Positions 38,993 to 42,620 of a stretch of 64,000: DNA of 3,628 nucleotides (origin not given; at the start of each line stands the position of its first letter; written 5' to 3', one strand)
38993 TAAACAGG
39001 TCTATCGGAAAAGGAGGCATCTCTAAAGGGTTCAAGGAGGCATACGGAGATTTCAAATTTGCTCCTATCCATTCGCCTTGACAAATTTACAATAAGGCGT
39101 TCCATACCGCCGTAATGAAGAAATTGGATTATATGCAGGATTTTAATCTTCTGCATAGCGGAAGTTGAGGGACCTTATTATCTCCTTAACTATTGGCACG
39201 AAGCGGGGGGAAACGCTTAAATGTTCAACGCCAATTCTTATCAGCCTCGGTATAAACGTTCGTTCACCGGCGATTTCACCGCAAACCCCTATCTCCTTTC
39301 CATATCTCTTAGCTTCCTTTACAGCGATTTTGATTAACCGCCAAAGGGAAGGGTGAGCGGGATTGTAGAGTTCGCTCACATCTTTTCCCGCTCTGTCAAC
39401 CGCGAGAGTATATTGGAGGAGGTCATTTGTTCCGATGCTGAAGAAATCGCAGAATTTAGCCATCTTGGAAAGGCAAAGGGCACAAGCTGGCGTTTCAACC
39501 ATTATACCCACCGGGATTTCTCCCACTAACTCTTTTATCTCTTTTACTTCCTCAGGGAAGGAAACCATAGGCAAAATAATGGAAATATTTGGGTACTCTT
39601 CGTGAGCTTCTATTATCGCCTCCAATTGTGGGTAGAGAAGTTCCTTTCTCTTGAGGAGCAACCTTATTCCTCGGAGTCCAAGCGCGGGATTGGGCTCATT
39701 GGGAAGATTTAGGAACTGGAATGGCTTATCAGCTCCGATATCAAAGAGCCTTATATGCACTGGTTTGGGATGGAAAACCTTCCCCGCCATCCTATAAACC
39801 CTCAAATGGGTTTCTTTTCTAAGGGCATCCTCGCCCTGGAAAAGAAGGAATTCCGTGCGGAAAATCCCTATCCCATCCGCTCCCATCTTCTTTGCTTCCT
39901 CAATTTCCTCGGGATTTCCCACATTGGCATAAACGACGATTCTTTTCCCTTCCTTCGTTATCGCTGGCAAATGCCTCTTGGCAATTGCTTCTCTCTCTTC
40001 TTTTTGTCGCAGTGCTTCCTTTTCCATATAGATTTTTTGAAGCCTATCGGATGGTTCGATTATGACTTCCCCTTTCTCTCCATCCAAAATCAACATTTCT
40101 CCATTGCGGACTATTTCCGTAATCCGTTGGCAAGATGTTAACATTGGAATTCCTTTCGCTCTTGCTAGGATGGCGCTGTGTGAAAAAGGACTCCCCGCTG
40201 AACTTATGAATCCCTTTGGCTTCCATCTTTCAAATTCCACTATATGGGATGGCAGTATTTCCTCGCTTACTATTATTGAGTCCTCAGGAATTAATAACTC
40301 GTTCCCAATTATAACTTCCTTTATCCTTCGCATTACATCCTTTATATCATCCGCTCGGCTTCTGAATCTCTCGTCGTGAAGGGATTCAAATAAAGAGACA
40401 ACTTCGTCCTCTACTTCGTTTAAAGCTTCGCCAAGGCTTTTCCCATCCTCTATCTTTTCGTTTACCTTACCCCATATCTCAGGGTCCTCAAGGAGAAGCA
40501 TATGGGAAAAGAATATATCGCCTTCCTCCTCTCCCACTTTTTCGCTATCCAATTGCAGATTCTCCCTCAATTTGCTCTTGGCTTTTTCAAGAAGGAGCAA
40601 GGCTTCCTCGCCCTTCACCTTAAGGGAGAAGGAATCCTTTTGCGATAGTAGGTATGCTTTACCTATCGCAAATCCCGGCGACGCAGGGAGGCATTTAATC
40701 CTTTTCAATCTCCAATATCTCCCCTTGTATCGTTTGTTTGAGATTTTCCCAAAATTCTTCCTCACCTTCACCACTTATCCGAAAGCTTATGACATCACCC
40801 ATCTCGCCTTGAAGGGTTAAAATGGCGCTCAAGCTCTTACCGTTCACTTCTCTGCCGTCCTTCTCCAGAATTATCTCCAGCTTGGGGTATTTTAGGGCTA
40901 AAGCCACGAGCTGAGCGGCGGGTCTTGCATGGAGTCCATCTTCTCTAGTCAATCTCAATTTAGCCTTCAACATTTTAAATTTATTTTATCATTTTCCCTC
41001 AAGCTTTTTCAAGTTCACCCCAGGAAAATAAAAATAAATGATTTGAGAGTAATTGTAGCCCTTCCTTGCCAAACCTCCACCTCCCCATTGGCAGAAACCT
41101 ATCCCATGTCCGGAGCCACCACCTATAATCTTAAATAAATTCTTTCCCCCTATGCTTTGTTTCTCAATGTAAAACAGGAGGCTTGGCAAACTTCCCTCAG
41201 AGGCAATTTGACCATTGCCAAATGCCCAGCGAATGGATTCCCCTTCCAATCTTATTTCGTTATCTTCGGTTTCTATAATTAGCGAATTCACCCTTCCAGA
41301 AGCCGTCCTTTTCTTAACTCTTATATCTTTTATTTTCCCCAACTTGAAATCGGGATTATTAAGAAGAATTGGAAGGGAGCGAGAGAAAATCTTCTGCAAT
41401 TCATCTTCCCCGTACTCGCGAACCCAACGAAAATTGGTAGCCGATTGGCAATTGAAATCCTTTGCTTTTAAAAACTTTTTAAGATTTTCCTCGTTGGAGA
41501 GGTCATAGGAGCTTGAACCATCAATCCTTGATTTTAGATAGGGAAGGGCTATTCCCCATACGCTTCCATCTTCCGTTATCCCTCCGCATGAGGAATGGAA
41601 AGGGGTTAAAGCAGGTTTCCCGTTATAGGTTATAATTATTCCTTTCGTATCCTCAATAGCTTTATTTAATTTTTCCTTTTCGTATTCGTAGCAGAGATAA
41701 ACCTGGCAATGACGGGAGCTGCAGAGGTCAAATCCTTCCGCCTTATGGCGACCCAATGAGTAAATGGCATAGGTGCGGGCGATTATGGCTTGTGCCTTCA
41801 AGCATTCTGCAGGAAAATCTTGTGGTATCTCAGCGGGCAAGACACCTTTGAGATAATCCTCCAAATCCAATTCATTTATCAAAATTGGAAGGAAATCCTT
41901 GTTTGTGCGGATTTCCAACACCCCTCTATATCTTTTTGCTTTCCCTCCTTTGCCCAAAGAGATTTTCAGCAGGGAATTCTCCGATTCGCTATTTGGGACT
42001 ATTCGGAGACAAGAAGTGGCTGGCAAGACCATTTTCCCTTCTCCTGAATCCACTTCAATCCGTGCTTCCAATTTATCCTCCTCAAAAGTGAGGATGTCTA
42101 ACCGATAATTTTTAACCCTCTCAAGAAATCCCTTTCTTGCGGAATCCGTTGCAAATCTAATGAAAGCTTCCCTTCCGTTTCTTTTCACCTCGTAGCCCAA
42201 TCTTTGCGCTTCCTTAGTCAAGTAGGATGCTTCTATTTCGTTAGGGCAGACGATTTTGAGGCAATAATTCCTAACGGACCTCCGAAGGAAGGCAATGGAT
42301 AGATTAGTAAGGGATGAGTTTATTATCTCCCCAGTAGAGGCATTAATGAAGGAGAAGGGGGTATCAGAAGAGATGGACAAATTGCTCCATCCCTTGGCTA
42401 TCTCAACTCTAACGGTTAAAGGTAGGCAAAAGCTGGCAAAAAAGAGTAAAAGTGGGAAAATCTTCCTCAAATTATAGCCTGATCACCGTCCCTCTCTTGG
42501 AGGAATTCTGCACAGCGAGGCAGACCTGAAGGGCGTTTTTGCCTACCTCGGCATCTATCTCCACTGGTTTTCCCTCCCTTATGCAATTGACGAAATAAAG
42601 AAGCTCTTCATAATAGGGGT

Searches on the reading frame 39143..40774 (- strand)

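Call 31: search_protein_families(library=pfam, proteins=[window:39143-40774:-], max_evalue=1e-8)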
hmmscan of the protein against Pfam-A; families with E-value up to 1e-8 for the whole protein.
window:39143-40774:- (543 aa): 3 families
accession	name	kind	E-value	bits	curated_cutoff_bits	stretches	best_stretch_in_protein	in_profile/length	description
PF02896.24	PEP-utilizers_C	-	3.3e-84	283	22.8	1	265-537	6-292/293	PEP-utilising enzyme, PEP-binding domain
PF05524.18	PEP-utilisers_N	-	1.8e-17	64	24.4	1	29-140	3-121/121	PEP-utilising enzyme, N-terminal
PF00391.29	PEP-utilizers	-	6.5e-17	61.3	23.1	1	162-235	1-72/72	PEP-utilising enzyme, mobile domain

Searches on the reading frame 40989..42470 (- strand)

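Call 31: search_protein_families(library=pfam, proteins=[window:40989-42470:-], max_evalue=1e-8)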
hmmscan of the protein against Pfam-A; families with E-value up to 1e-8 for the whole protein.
window:40989-42470:- (493 aa): 1 family
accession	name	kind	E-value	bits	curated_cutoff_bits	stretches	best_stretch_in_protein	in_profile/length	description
PF08486.15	SpoIID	-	1.5e-27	96.5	23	1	197-282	7-97/97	Stage II sporulation protein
